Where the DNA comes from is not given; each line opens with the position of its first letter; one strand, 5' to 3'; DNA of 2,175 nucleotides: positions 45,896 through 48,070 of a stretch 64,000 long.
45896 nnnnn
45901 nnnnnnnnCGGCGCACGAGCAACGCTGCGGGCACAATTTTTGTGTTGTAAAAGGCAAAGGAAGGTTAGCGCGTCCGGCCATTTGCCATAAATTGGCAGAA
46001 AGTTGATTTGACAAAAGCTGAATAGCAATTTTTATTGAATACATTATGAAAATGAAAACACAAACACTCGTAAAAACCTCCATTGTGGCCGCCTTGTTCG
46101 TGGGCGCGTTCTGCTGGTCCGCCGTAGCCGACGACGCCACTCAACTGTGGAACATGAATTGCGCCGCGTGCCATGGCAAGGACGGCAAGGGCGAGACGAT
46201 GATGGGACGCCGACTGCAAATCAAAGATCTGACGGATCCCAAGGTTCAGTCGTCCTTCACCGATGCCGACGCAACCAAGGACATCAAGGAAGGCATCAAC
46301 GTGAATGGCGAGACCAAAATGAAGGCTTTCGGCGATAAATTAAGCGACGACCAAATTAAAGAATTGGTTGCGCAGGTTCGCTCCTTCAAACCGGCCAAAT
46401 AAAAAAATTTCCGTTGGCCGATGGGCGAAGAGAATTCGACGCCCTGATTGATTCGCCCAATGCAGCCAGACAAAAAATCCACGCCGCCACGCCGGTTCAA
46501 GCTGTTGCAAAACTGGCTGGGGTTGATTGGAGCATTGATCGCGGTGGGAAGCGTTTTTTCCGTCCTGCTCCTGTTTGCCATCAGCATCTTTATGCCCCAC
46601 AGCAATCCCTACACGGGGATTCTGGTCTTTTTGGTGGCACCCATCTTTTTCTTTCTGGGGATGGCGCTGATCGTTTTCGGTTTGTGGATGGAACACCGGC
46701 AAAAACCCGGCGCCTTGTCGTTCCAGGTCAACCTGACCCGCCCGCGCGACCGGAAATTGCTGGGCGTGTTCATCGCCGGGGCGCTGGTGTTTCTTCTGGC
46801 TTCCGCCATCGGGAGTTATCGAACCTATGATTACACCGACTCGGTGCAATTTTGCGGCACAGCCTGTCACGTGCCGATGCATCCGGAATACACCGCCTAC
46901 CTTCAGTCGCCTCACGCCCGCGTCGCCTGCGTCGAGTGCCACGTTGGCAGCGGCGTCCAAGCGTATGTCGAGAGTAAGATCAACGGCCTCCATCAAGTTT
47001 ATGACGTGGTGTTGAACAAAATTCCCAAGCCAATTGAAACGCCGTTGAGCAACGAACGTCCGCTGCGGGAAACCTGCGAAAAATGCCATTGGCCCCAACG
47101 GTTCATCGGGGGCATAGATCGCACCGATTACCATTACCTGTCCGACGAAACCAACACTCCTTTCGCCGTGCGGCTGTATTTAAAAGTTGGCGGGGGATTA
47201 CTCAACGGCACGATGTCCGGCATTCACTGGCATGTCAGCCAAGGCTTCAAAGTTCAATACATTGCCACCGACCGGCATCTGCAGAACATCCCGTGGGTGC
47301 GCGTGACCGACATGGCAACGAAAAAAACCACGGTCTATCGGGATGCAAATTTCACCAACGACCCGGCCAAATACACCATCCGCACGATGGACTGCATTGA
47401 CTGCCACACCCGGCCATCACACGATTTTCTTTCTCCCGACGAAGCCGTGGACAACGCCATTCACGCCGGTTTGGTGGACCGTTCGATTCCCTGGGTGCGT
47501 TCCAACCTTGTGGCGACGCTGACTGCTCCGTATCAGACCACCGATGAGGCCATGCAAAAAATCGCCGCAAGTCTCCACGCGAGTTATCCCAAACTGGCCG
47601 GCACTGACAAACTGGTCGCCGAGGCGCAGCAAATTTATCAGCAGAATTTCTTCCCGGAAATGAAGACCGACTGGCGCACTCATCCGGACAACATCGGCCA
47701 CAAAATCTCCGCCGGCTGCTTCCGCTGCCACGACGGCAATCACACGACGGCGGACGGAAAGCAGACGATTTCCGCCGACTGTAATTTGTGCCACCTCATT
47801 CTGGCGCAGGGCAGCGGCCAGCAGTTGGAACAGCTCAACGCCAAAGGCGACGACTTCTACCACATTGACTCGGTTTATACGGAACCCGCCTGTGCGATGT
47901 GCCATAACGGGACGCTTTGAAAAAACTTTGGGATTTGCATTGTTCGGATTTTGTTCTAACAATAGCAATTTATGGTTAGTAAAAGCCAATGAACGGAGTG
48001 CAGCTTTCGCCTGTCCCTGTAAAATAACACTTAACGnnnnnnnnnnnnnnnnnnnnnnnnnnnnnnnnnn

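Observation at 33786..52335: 18.5-kb multiheme-cytochrome / beta-barrel supercluster: a complete candidate extracellular electron-transfer conduit bracketed by hemA and ccsBA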

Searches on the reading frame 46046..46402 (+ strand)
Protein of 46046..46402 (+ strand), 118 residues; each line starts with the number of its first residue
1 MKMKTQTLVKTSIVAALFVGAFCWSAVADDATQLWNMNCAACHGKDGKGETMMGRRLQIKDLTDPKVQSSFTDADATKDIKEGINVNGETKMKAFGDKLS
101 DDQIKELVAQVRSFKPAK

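Call 4: search_protein_families(library=pfam, proteins=[window:46046-46402:+], max_evalue=0.01)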
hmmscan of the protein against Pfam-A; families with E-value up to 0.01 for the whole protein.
window:46046-46402:+ (118 aa): 2 families
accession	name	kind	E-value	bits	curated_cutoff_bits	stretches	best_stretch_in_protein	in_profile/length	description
PF13442.11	Cytochrome_CBB3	-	8.3e-12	45.7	27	1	28-109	3-66/68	Cytochrome C oxidase, cbb3-type, subunit III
PF00034.26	Cytochrom_C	-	5.9e-09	37.6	21.3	1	30-113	3-88/90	Cytochrome c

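Call 5: search_protein_families(library=ncbifam, proteins=[window:46046-46402:+], max_evalue=0.01)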
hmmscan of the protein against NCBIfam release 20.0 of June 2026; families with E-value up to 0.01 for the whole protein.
window:46046-46402:+ (118 aa): 9 families
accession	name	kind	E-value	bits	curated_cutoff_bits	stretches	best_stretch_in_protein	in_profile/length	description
NF045930.1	Cytc6PetJCyano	equivalog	5.2e-11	42.5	135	1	10-111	7-102/110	cytochrome c6 PetJ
NF011054.0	PRK14486.1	equivalog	9.2e-11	41.8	447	1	30-115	217-291/294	putative bifunctional cbb3-type cytochrome c oxidase subunit II/cytochrome c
TIGR00782.1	ccoP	equivalog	2.3e-09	37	179.95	1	26-113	201-280/285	cytochrome-c oxidase, cbb3-type subunit III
NF045774.1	cytochro_C551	exception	5.2e-05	23.2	118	1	27-51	38-62/110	cytochrome c551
TIGR04494.1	c550_PedF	equivalog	0.00016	21.5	122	1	33-105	56-121/133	cytochrome c-550 PedF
NF050122.1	bc1_QcrC_actin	exception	0.00046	19.6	200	1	32-112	140-209/253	cytochrome bc1 complex diheme cytochrome c subunit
NF045773.1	cytochro_C550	exception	0.00091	19.2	125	0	28-58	49-77/118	cytochrome c550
TIGR03872.1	cytochrome_MoxG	equivalog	0.0064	16.6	147.8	1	29-114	45-121/133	cytochrome c(L), periplasmic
TIGR04485.1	thiosulf_SoxX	equivalog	0.0073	17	61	0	38-109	4-73/78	sulfur oxidation c-type cytochrome SoxX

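Call 69: search_solved_structures(query=window:46046-46402:+, max_evalue=1)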
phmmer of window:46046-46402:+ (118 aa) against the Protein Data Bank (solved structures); distinct sequences matched with E-value up to 1: 70 (the best 60 are shown).
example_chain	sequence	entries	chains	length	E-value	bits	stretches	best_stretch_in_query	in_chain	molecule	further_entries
7o38_A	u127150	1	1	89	1.6e-09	40.9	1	28-114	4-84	Cytochrome c-552 Ks_3357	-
5xdh_A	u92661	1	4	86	1.6e-07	34.5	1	33-114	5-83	Putative cytochrome c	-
8snh_G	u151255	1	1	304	5.3e-07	32.8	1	29-55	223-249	Cbb3-type cytochrome c oxidase subunit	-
5mxy_A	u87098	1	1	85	6e-07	32.6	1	30-115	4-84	Cytochrome c-552 Ks_3358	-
5mxz_A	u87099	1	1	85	8.1e-07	32.2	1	30-115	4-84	Cytochrome c-552 Ks_3358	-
6r6n_B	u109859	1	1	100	2.2e-06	30.8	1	38-115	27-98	KustA0088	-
8smr_G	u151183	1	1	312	2.4e-06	30.7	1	31-113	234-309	Cbb3-type cytochrome c oxidase subunit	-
7vzg_C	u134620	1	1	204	4.2e-06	29.9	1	32-116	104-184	Cytochrome c, mono-and diheme variants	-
7vzr_C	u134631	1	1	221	4.4e-06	29.8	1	32-116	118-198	Cytochrome c, mono-and diheme variants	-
6r6m_B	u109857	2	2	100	1.5e-05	28.1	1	38-115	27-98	Kusta0088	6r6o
3dmi_A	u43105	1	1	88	1.8e-05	27.8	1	32-112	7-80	cytochrome c6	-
6h5l_B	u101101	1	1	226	0.00012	25.2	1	27-60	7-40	Conserved hypothetical cytochrome protein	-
4eid_A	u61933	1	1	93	0.00017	24.8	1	31-111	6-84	Cytochrome c6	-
3dr0_A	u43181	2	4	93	0.00026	24.1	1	31-111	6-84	Cytochrome c6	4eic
2zbo_A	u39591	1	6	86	0.00043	23.4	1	33-112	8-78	Cytochrome c6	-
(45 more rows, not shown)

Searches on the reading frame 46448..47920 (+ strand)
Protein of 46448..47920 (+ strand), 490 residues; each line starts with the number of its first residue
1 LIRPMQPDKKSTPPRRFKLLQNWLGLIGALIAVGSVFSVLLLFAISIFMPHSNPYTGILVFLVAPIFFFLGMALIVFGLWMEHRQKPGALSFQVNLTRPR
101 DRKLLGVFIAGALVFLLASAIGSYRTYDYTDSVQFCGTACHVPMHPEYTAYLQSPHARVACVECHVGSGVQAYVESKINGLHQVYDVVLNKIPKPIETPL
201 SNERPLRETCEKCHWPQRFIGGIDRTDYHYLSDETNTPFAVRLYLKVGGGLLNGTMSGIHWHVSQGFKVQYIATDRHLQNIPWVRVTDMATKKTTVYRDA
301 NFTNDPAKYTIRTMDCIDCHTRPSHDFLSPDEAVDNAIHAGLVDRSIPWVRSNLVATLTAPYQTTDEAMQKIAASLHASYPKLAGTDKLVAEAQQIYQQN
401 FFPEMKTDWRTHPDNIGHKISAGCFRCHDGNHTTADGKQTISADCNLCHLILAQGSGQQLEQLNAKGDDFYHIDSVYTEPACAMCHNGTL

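Call 4: search_protein_families(library=pfam, proteins=[window:46448-47920:+], max_evalue=0.01)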
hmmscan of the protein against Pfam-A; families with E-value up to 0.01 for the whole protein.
window:46448-47920:+ (490 aa): 3 families
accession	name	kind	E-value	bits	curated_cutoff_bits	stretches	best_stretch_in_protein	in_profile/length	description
PF03264.19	Cytochrom_NNT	-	4.4e-13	49.8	24.1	1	102-193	5-100/174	NapC/NirT cytochrome c family, N-terminal region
PF14522.11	Cytochrome_C7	-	1.5e-06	28.4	24.8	0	410-449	43-66/67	Cytochrome c7 and related cytochrome c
PF14537.11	Cytochrom_c3_2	-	0.00031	21.6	25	1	421-488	6-66/79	Cytochrome c3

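Call 5: search_protein_families(library=ncbifam, proteins=[window:46448-47920:+], max_evalue=0.01)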
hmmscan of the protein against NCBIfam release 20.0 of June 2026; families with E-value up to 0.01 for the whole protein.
window:46448-47920:+ (490 aa): 5 families
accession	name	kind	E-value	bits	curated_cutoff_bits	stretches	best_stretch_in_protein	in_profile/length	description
TIGR03153.1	cytochr_NrfH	equivalog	7.9e-16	58.4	134.2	1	109-214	3-109/138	cytochrome c nitrite reductase small subunit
NF011606.0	PRK15032.1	equivalog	1.7e-06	27.4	455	1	95-205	7-118/390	pentaheme c-type cytochrome TorC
TIGR02161.1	napC_nirT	subfamily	0.00016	21.7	310.6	1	95-192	8-109/185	periplasmic nitrate (or nitrite) reductase c-type cytochrome, NapC/NirT family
TIGR02162.1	torC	equivalog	0.00023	20.5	478.2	1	95-193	6-109/387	pentaheme c-type cytochrome TorC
NF041762.1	diheme_GEGP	equivalog_domain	0.003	16.8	300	1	410-471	16-80/359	GEGP motif-containing diheme protein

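Call 22: search_solved_structures(query=window:46448-47920:+, max_evalue=1)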
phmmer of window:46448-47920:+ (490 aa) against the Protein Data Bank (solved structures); distinct sequences matched with E-value up to 1: 2.
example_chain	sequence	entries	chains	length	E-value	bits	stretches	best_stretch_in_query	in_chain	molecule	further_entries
2j7a_C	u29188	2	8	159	5.9e-06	28.5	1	106-215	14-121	CYTOCHROME C QUINOL DEHYDROGENASE NRFH | NAPC/NIRT CYTOCHROME C FAMILY PROTEIN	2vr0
8fed_K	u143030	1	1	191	0.22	13.4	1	11-110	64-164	Transmembrane protein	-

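Call 34: find_homologous_proteins(query=window:46448-47920:+, max_evalue=0.001)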
Query window:46448-47920:+ (490 aa): 7714 proteins with E <= 0.001 among 8000 candidates; the best 120 are listed.
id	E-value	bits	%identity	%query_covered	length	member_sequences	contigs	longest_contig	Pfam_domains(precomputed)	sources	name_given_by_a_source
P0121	0.0e+0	1025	87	99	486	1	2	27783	PF14537.12,PF03264.20,PF14522.12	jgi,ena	-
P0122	2.5e-295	998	85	99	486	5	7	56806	PF03264.20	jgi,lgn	jgi:nitrate/TMAO reductase-like tetraheme cytochrome c subunit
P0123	1.2e-283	959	81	99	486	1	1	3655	PF03264.20,PF14522.12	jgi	jgi:NapC/NirT cytochrome c family, N-terminal region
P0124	9.9e-282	953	81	99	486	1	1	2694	PF14537.12,PF03264.20,PF14522.12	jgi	jgi:nitrate/TMAO reductase-like tetraheme cytochrome c subunit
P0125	1.0e-281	953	81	99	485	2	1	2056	PF14537.12,PF03264.20,PF14522.12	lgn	-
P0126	3.5e-281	951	81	99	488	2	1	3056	PF03264.20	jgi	jgi:NapC/NirT cytochrome c family, N-terminal region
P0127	2.5e-277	939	79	99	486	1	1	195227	PF03264.20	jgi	jgi:nitrate/TMAO reductase-like tetraheme cytochrome c subunit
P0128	1.4e-276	936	80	99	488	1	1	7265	PF03264.20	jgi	jgi:NapC/NirT cytochrome c family, N-terminal region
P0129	3.7e-276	935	79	99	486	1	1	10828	PF03264.20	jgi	jgi:nitrate/TMAO reductase-like tetraheme cytochrome c subunit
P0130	2.1e-275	932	78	99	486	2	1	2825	PF03264.20,PF14522.12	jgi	jgi:nitrate/TMAO reductase-like tetraheme cytochrome c subunit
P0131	2.5e-275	932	79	99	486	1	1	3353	PF14537.12,PF03264.20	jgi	jgi:nitrate/TMAO reductase-like tetraheme cytochrome c subunit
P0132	2.6e-275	932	79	99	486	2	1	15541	PF03264.20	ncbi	-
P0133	5.5e-274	928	79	99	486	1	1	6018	PF03264.20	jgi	jgi:nitrate/TMAO reductase-like tetraheme cytochrome c subunit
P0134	1.4e-273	926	78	99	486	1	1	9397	PF03264.20,PF14522.12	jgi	jgi:nitrate/TMAO reductase-like tetraheme cytochrome c subunit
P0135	4.4e-273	925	79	99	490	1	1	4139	PF03264.20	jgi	jgi:NapC/NirT cytochrome c family, N-terminal region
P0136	5.0e-273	924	78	99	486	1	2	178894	PF03264.20,PF14522.12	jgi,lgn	jgi:nitrate/TMAO reductase-like tetraheme cytochrome c subunit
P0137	3.1e-272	922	78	99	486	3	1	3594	PF14537.12,PF03264.20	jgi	jgi:NapC/NirT cytochrome c family, N-terminal region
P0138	5.7e-272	921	79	96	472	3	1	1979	PF03264.20,PF14522.12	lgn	-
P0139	3.2e-269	912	78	99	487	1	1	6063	PF03264.20,PF14522.12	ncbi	-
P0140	4.3e-269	911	77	99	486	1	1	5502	PF03264.20,PF14522.12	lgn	-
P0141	4.6e-268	908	79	96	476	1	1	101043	PF14537.12,PF03264.20,PF14522.12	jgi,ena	-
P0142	6.4e-267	904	76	99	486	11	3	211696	PF03264.20,PF14522.12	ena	-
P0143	1.7e-264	896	75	99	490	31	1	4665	PF14537.12,PF03264.20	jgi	jgi:NapC/NirT cytochrome c family, N-terminal region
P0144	9.0e-264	894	75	99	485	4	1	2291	PF03264.20,PF14522.12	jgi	jgi:nitrate/TMAO reductase-like tetraheme cytochrome c subunit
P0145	7.2e-262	888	74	99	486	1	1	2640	PF03264.20,PF14522.12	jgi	jgi:nitrate/TMAO reductase-like tetraheme cytochrome c subunit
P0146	1.2e-261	887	76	99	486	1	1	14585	PF03264.20,PF14522.12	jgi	jgi:nitrate/TMAO reductase-like tetraheme cytochrome c subunit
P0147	2.0e-261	886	76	96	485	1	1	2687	PF03264.20,PF14522.12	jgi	jgi:nitrate/TMAO reductase-like tetraheme cytochrome c subunit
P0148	1.0e-260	884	75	99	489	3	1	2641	PF14537.12,PF03264.20,PF14522.12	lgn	-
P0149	1.1e-259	880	74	99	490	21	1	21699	PF14537.12,PF03264.20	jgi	-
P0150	2.0e-259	879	73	99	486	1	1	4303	PF03264.20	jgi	jgi:nitrate/TMAO reductase-like tetraheme cytochrome c subunit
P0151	4.4e-259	878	74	99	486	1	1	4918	PF03264.20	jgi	jgi:hypothetical protein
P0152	2.0e-258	876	74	99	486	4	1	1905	PF14537.12,PF03264.20,PF14522.12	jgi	jgi:NapC/NirT cytochrome c family, N-terminal region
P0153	1.2e-257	874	74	99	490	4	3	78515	PF03264.20,PF14522.12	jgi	jgi:nitrate/TMAO reductase-like tetraheme cytochrome c subunit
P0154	5.3e-257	871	74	99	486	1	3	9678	PF14537.12,PF03264.20,PF14522.12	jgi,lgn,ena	-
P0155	9.6e-257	871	73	99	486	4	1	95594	PF03264.20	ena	-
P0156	9.2e-256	867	73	99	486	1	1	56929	PF03264.20,PF14522.12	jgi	jgi:hypothetical protein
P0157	1.6e-254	863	74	99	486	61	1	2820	PF14537.12,PF03264.20,PF14522.12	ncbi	-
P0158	5.8e-253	858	72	99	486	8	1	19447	PF14537.12,PF03264.20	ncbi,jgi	ncbi:MAG: NapC/NirT family cytochrome c [Verrucomicrobiota bacterium]|jgi:hypothetical protein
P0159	1.2e-252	857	72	99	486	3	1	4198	PF14537.12,PF03264.20,PF14522.12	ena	-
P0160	1.9e-252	856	72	99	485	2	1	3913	PF03264.20,PF14522.12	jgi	jgi:nitrate/TMAO reductase-like tetraheme cytochrome c subunit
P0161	8.3e-251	851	73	99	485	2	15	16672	PF03264.20,PF14522.12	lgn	-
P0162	2.2e-250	850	73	99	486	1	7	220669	PF03264.20,PF14522.12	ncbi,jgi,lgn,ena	jgi:nitrate/TMAO reductase-like tetraheme cytochrome c subunit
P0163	3.4e-250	849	71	98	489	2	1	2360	PF14537.12,PF03264.20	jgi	jgi:hypothetical protein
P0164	5.4e-250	848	70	98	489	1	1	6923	PF03264.20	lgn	-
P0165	5.5e-250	848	73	99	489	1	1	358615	PF03264.20,PF14522.12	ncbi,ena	-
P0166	2.2e-249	846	71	99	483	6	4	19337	PF03264.20,PF14522.12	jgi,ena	-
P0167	8.6e-249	844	71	99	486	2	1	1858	PF03264.20,PF14522.12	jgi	-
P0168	1.9e-248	843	72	99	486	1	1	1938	PF14537.12,PF03264.20,PF14522.12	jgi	-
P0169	5.5e-248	842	71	99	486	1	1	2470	PF14537.12,PF03264.20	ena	-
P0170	1.3e-247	841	72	99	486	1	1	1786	PF14537.12,PF03264.20,PF14522.12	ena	-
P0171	3.5e-247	839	70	99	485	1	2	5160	PF03264.20,PF14522.12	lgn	-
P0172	2.1e-246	837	71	98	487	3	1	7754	PF03264.20,PF14522.12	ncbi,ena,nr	ncbi:MAG TPA: NapC/NirT family cytochrome c [Verrucomicrobiae bacterium]|nr:NapC/NirT family cytochr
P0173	2.0e-245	833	74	94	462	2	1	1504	PF03264.20,PF14522.12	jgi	jgi:nitrate/TMAO reductase-like tetraheme cytochrome c subunit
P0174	9.2e-245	831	70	98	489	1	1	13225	PF14537.12,PF03264.20,PF14522.12,PF22113.2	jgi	jgi:hypothetical protein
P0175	5.3e-243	825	69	99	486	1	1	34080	PF03264.20,PF14522.12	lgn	-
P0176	2.9e-242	823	71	95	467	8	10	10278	PF03264.20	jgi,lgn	jgi:nitrate/TMAO reductase-like tetraheme cytochrome c subunit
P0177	2.3e-241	820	70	99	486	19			PF03264.20,PF14522.12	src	-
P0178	2.5e-240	817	70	99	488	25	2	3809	PF03264.20,PF14522.12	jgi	jgi:hypothetical protein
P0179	1.1e-238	811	67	98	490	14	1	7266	PF14537.12,PF03264.20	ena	-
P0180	1.9e-238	810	70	99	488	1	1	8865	PF03264.20,PF14522.12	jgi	jgi:nitrate/TMAO reductase-like tetraheme cytochrome c subunit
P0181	4.0e-237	806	69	100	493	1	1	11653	PF03264.20,PF14522.12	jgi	jgi:nitrate/TMAO reductase-like tetraheme cytochrome c subunit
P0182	5.5e-237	805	72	95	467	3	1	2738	PF14537.12,PF03264.20,PF14522.12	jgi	-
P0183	3.4e-236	803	69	99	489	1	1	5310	PF14537.12,PF03264.20,PF14522.12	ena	-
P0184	2.4e-235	800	69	99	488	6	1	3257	PF03264.20,PF14522.12,PF22113.2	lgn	-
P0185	3.4e-235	800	68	99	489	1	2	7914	PF03264.20,PF14522.12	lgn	-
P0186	2.2e-233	794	68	99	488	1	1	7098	PF03264.20,PF14522.12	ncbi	ncbi:MAG: NapC/NirT family cytochrome c [Verrucomicrobiota bacterium]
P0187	1.0e-232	791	68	99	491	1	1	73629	PF03264.20,PF14522.12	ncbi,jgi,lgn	-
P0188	7.3e-230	782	67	99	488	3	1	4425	PF03264.20,PF14522.12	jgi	jgi:hypothetical protein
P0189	7.7e-230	782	67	100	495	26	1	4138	PF03264.20,PF14522.12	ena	-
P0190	1.9e-229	781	67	99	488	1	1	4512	PF03264.20,PF14522.12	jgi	jgi:nitrate/TMAO reductase-like tetraheme cytochrome c subunit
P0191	9.9e-228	775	67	99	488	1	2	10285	PF03264.20,PF14522.12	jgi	jgi:nitrate/TMAO reductase-like tetraheme cytochrome c subunit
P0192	1.2e-227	775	66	99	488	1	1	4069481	PF03264.20,PF14522.12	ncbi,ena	-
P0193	5.4e-227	773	67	99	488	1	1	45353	PF14537.12,PF03264.20,PF14522.12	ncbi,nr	ncbi:MAG: NapC/NirT family cytochrome c [Methylacidiphilales bacterium]|nr:NapC/NirT family cytochro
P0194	9.6e-227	772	67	98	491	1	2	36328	PF14537.12,PF03264.20,PF14522.12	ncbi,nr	ncbi:MAG: NapC/NirT family cytochrome c [Verrucomicrobia bacterium]|nr:NapC/NirT family cytochrome c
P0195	3.1e-226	770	67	97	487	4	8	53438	PF03264.20,PF14522.12,PF22113.2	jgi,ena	-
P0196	1.7e-225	768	67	99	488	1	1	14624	PF03264.20,PF14522.12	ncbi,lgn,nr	ncbi:MAG: NapC/NirT family cytochrome c [Methylacidiphilales bacterium]|nr:NapC/NirT family cytochro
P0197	3.0e-225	767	65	99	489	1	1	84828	PF03264.20,PF14522.12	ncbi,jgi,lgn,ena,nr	ncbi:MAG TPA: NapC/NirT family cytochrome c [Candidatus Methylacidiphilales bacterium]|nr:NapC/NirT 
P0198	4.5e-225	766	66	99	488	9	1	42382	PF03264.20,PF14522.12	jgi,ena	-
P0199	6.5e-225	766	67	100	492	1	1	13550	PF03264.20,PF14522.12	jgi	jgi:NapC/NirT cytochrome c family, N-terminal region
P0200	1.9e-224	764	66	96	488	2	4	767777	PF03264.20,PF14522.12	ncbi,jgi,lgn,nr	ncbi:MAG TPA: NapC/NirT family cytochrome c [Candidatus Methylacidiphilales bacterium]|jgi:hypotheti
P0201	3.1e-224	763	66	99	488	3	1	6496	PF03264.20,PF14522.12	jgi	-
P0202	3.6e-224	763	66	99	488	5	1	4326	PF03264.20,PF14522.12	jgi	jgi:hypothetical protein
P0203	1.9e-223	761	65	100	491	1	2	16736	PF03264.20,PF02085.22,PF14522.12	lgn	-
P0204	1.5e-222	758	65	99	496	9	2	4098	PF03264.20,PF14522.12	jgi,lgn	-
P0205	1.1e-221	755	65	99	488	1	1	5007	PF03264.20,PF14522.12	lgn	-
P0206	1.5e-220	751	65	99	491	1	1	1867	PF03264.20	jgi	jgi:nitrate/TMAO reductase-like tetraheme cytochrome c subunit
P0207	6.1e-220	749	65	99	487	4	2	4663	PF03264.20,PF14522.12,PF22113.2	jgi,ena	-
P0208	4.3e-219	746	64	99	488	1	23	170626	PF03264.20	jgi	jgi:nitrate/TMAO reductase-like tetraheme cytochrome c subunit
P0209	1.3e-218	745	65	99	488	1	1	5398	PF03264.20,PF14522.12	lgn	-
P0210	4.3e-217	740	63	99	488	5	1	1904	PF03264.20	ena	-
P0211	1.9e-215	734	63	99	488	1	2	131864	PF03264.20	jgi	-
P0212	1.2e-212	725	63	99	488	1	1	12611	PF14537.12,PF03264.20,PF02085.22,PF14522.12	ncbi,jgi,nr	ncbi:MAG TPA: NapC/NirT family cytochrome c [Candidatus Methylacidiphilales bacterium]|jgi:nitrate/T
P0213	3.5e-212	724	64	99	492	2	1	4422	PF03264.20,PF02085.22,PF14522.12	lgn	-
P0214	1.4e-207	708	63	97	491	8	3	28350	PF03264.20,PF02085.22,PF14522.12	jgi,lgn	jgi:hypothetical protein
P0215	2.6e-195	668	61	91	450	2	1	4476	PF03264.20,PF14522.12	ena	-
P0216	5.0e-194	664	58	97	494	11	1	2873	PF14537.12,PF03264.20,PF14522.12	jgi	jgi:nitrate/TMAO reductase-like tetraheme cytochrome c subunit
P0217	1.6e-190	652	58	98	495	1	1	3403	PF03264.20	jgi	jgi:nitrate/TMAO reductase-like tetraheme cytochrome c subunit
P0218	5.0e-190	651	59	97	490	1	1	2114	PF14537.12,PF03264.20,PF14522.12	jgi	jgi:nitrate/TMAO reductase-like tetraheme cytochrome c subunit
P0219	5.7e-190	650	57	99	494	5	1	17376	PF03264.20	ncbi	-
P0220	2.2e-189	648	57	100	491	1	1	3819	PF03264.20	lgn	-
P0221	5.7e-189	647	56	98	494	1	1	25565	PF03264.20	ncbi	-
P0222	5.7e-189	647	57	97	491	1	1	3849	PF03264.20,PF14522.12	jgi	jgi:nitrate/TMAO reductase-like tetraheme cytochrome c subunit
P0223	1.2e-188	646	76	71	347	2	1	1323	PF14537.12,PF03264.20,PF14522.12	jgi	-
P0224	2.3e-188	645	56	98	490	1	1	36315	PF03264.20,PF14522.12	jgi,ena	-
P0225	4.3e-188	644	58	97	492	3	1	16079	PF14537.12,PF03264.20,PF14522.12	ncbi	-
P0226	1.5e-187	642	56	98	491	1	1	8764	PF03264.20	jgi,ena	jgi:nitrate/TMAO reductase-like tetraheme cytochrome c subunit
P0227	1.5e-187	642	56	100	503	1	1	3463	PF03264.20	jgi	jgi:nitrate/TMAO reductase-like tetraheme cytochrome c subunit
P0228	2.3e-187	642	56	99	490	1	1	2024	PF03264.20,PF14522.12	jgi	-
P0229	2.7e-187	642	57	97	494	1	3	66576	PF03264.20,PF14522.12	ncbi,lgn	-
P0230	4.8e-187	641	56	97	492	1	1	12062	PF03264.20,PF14522.12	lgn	-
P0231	1.2e-186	639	54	99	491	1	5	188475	PF03264.20,PF14522.12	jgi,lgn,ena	-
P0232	1.2e-186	639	56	98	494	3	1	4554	PF03264.20,PF14522.12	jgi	jgi:hypothetical protein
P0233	1.4e-186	639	56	98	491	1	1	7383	PF03264.20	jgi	jgi:nitrate/TMAO reductase-like tetraheme cytochrome c subunit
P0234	1.7e-186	639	56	97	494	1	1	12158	PF03264.20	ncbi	-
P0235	2.5e-186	638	56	97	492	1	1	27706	PF03264.20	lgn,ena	-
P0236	2.6e-186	638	58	96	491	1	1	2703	PF03264.20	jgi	jgi:nitrate/TMAO reductase-like tetraheme cytochrome c subunit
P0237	3.5e-186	638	57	100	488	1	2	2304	PF03264.20,PF14522.12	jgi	jgi:hypothetical protein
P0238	3.8e-186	638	58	96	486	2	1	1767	PF03264.20,PF14522.12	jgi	jgi:nitrate/TMAO reductase-like tetraheme cytochrome c subunit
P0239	8.9e-186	637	56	98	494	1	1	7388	PF03264.20,PF14522.12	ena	-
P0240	9.2e-186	637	55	100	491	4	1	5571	PF03264.20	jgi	jgi:fumarate reductase subunit C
